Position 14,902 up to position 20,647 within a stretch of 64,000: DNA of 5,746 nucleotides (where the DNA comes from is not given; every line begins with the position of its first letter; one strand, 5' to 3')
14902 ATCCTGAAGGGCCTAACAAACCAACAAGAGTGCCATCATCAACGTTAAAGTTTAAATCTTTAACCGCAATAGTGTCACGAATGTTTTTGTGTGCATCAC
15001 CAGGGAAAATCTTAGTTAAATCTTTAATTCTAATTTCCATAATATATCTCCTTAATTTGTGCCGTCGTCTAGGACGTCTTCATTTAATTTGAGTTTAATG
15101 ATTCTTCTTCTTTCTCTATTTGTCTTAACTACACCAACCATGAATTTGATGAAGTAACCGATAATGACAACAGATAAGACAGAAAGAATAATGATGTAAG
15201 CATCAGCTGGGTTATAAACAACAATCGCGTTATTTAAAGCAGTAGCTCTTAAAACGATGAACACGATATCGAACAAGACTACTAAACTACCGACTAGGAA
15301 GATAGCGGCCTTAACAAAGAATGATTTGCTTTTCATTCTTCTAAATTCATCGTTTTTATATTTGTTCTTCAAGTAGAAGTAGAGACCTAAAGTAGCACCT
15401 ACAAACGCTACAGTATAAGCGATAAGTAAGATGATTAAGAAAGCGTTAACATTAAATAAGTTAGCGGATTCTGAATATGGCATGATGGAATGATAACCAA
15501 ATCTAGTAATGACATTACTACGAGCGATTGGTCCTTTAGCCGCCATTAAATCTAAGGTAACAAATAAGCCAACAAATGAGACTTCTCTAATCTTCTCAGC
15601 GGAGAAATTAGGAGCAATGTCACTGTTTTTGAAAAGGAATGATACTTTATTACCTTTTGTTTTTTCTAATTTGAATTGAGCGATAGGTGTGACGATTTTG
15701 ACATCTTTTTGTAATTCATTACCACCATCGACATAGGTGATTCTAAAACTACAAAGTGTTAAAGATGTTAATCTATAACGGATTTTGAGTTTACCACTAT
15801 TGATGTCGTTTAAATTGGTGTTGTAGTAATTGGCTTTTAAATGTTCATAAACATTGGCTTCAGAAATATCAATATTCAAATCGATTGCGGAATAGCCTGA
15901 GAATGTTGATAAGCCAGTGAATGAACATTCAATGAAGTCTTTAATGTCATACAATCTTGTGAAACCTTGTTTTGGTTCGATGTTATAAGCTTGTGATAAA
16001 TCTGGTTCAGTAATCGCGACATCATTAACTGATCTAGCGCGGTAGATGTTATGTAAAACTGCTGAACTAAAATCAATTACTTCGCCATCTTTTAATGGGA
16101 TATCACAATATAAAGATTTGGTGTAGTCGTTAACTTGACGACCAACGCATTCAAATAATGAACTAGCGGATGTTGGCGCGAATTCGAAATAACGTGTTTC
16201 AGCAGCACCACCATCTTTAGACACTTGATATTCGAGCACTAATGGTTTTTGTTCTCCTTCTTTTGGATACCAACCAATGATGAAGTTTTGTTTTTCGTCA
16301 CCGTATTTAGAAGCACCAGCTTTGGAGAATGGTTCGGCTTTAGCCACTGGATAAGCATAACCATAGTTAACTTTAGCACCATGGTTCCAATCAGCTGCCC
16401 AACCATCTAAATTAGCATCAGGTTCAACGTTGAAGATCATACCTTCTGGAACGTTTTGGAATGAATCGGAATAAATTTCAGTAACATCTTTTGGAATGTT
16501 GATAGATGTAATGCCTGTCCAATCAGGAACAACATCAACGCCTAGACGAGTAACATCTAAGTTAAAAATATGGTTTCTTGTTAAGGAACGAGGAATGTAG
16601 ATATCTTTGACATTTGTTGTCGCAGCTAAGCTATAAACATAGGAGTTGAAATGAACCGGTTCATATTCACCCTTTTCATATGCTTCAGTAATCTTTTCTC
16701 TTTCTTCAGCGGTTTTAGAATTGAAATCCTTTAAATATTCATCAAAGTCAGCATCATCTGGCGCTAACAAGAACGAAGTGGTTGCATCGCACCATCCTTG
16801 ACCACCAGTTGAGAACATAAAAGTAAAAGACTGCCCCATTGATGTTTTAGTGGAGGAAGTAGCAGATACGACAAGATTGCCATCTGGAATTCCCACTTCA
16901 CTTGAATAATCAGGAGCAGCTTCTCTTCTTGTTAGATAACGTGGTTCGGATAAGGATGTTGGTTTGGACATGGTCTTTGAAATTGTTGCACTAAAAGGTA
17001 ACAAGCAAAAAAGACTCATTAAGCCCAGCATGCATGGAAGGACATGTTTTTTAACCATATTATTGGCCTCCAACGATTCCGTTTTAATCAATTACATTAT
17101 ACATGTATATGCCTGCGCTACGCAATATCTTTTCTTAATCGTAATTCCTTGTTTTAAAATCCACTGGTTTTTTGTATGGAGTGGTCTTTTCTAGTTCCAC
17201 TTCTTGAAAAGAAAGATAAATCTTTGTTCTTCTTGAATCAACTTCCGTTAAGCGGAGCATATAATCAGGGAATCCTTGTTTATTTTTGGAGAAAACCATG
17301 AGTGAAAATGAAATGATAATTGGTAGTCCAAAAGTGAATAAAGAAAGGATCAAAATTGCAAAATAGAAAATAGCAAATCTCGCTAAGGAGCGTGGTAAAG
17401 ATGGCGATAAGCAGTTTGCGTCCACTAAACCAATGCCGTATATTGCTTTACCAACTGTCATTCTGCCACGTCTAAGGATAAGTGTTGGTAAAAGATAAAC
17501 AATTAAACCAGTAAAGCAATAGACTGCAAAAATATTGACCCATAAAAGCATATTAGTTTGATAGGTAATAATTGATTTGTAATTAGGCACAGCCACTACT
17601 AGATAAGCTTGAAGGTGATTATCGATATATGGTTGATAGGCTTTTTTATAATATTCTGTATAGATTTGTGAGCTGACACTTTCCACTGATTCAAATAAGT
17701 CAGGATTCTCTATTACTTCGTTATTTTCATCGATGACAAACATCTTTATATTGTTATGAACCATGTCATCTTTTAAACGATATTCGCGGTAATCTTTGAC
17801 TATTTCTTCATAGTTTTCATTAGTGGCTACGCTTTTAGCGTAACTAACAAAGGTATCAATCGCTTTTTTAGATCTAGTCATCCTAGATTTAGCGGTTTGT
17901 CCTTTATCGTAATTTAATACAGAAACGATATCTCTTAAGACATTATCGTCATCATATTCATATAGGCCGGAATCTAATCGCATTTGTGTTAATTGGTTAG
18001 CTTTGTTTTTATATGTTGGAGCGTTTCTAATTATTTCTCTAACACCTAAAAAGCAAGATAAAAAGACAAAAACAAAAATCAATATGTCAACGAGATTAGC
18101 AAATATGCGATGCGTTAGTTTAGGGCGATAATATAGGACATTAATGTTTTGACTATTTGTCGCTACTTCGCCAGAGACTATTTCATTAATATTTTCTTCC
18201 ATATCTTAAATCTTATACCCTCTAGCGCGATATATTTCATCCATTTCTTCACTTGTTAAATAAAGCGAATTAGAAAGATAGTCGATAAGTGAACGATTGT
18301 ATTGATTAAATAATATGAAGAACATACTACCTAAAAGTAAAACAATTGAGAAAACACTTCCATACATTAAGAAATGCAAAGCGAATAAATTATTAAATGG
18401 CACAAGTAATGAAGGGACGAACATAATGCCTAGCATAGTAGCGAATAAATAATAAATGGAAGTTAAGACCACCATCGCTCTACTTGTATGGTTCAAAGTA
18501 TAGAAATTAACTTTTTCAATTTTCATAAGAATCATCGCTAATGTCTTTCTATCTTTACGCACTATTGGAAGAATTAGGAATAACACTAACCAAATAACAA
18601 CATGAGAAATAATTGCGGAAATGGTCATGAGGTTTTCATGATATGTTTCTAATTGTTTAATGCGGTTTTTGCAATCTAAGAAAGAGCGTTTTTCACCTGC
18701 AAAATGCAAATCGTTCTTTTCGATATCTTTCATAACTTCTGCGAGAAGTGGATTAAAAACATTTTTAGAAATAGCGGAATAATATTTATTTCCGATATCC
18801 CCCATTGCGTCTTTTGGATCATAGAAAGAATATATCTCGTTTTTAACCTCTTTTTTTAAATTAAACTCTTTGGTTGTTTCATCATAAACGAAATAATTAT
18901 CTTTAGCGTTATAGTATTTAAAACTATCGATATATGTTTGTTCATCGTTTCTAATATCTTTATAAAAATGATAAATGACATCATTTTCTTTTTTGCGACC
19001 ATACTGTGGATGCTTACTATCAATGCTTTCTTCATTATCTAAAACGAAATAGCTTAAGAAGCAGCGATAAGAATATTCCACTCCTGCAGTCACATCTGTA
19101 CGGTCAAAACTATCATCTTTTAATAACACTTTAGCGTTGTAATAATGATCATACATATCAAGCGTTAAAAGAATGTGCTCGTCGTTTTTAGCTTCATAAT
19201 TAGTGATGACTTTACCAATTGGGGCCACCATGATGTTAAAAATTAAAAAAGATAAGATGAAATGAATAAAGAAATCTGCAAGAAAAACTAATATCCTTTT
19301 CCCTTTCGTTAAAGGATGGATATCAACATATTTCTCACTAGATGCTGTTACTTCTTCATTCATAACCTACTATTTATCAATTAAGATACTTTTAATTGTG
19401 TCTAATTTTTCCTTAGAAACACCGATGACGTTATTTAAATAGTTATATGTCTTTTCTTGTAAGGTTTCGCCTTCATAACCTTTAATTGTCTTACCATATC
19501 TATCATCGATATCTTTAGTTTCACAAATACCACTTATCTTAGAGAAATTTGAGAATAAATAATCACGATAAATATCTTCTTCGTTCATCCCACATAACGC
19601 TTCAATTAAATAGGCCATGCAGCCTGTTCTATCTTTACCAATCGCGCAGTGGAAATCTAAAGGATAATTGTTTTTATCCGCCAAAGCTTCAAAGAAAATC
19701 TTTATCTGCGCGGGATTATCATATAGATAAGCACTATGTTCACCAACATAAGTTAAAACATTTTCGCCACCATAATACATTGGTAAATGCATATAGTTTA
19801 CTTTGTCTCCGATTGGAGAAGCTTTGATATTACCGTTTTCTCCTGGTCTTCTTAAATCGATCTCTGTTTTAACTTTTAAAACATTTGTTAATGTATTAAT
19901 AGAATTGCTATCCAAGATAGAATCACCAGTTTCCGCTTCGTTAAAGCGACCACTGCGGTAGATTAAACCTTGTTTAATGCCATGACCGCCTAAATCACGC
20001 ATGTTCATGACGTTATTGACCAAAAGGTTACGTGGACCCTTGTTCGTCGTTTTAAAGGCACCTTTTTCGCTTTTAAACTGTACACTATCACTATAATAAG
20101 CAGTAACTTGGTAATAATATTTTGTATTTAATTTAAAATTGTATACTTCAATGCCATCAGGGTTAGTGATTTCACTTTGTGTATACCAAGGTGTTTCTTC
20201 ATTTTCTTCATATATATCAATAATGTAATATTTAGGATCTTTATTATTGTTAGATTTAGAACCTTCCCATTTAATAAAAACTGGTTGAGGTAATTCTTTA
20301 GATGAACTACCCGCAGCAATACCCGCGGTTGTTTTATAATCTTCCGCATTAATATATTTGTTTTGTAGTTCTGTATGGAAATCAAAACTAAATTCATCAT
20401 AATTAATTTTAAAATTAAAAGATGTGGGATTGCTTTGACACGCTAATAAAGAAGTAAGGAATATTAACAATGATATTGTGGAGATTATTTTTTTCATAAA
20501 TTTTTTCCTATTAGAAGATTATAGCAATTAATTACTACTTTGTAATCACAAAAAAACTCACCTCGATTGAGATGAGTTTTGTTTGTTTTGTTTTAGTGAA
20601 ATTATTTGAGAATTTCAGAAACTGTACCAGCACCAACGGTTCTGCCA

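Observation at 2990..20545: A 13-gene surface/transport array combining phosphatase, nuclease, OB-fold lipoprotein and an ABC importer with two binding proteins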

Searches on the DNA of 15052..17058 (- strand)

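Call 78: search_rna_families(sources=[L017, L020, L034, L036, L040, L019, L030], threshold=gathering)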
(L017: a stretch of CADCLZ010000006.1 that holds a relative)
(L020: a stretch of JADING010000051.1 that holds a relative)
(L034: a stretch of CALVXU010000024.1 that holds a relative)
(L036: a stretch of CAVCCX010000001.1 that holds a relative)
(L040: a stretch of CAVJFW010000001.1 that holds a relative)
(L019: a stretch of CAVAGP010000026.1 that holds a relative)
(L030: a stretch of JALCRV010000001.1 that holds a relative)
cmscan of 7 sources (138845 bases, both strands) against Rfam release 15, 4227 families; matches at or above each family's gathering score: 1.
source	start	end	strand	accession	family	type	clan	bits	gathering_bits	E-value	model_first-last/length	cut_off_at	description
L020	1016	1102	-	RF00005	tRNA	Gene; tRNA;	CL00001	56.5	29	3.6e-09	1-71/71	no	tRNA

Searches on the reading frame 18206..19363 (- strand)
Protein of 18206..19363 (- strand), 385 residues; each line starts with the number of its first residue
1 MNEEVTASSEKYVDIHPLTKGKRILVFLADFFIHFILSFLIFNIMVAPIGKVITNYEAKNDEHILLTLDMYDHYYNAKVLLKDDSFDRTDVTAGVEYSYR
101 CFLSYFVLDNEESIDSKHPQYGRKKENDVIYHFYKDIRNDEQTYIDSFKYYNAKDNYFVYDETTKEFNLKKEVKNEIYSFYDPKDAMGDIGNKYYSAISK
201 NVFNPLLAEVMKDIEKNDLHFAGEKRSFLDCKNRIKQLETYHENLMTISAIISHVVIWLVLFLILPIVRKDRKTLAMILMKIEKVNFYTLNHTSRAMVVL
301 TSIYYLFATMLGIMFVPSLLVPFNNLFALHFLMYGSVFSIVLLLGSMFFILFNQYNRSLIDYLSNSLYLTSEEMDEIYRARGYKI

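Call 4: search_protein_families(library=pfam, proteins=[window:18206-19363:-], max_evalue=0.01)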
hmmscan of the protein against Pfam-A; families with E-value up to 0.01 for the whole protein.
window:18206-19363:- (385 aa): 1 family
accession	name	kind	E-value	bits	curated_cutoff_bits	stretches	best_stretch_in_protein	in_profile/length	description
PF06271.18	RDD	-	4.3e-06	27.5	24.1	1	249-365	49-137/137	RDD family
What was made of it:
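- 18206..19363 (-): RDD-family membrane protein 1: one N-terminal helix, a ~200-aa loop, and C-terminal helices. PF06271 at 27.5 bits against a cutoff of 24.1 (call 4).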

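Call 10: search_protein_families(library=ncbifam, proteins=[window:18206-19363:-], max_evalue=0.001)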
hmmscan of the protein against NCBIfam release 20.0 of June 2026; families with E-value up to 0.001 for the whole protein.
window:18206-19363:- (385 aa): 0 families

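Call 93: search_protein_families(library=padloc, proteins=[window:18206-19363:-], max_evalue=0.001)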
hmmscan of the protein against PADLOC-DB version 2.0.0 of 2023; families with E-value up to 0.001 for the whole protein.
window:18206-19363:- (385 aa): 0 families

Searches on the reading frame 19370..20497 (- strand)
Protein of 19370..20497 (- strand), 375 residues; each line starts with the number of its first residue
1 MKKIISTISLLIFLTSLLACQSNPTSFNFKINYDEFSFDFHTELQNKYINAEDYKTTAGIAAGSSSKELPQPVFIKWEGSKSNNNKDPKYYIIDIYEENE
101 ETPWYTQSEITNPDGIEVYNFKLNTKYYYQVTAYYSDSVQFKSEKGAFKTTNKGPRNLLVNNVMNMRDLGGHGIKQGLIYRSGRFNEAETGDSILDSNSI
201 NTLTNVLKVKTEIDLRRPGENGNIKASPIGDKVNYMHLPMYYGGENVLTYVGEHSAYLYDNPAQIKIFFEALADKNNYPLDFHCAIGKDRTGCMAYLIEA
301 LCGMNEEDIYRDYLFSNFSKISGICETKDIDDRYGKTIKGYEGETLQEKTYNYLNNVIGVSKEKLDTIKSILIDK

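Call 4: search_protein_families(library=pfam, proteins=[window:19370-20497:-], max_evalue=0.01)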
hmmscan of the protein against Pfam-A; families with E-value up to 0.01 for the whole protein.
window:19370-20497:- (375 aa): 2 families
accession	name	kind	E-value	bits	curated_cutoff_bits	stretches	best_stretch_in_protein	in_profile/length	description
PF13350.11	Y_phosphatase3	-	4.3e-28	99.3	22.2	1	160-366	3-203/240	Tyrosine phosphatase family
PF03162.18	Y_phosphatase2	-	0.00042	20.4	27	1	258-317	72-131/165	Tyrosine phosphatase family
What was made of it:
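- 19370..20497 (-): Lipoprotein phosphatase of the Y_phosphatase3 family with an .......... (CX5R) motif; accessory, not conserved in the array. PF13350 at E 4e-28 (call 4).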

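Call 10: search_protein_families(library=ncbifam, proteins=[window:19370-20497:-], max_evalue=0.001)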
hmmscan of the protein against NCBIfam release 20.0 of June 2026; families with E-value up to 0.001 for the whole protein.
window:19370-20497:- (375 aa): 0 families

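Call 70: search_solved_structures(query=window:19370-20497:-, max_evalue=0.01, show_alignments=1)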
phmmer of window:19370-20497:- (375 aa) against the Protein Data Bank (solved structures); distinct sequences matched with E-value up to 0.01: 3.
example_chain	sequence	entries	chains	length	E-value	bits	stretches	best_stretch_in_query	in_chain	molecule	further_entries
8dhi_A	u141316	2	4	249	4.7e-09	39.4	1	260-318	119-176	TYR_PHOSPHATASE_2 domain-containing protein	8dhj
1xri_A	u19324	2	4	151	0.0047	19.6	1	263-302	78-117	At1g05000 | Probable tyrosine-protein phosphatase At1g05000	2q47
7mok_A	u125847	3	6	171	0.0055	19.4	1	263-302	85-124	Tyrosine-protein phosphatase DSP1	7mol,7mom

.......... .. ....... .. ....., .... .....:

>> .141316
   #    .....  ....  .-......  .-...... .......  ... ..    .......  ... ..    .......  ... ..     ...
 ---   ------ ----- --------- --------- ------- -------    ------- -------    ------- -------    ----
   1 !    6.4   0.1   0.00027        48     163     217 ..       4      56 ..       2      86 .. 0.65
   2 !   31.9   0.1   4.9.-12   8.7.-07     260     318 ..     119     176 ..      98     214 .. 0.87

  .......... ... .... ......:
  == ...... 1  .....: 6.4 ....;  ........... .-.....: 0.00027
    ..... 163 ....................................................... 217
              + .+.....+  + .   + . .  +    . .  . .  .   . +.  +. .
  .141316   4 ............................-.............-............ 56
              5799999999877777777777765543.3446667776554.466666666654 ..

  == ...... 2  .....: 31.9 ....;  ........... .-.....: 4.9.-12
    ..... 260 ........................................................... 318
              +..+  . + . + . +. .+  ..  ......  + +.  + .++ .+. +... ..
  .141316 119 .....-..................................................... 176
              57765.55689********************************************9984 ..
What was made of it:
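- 19370..20497 (-): The CX5R motif aligns with 8dhi (call 70).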

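Call 93: search_protein_families(library=padloc, proteins=[window:19370-20497:-], max_evalue=0.001)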
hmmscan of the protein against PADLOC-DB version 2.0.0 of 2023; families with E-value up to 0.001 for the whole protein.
window:19370-20497:- (375 aa): 0 families
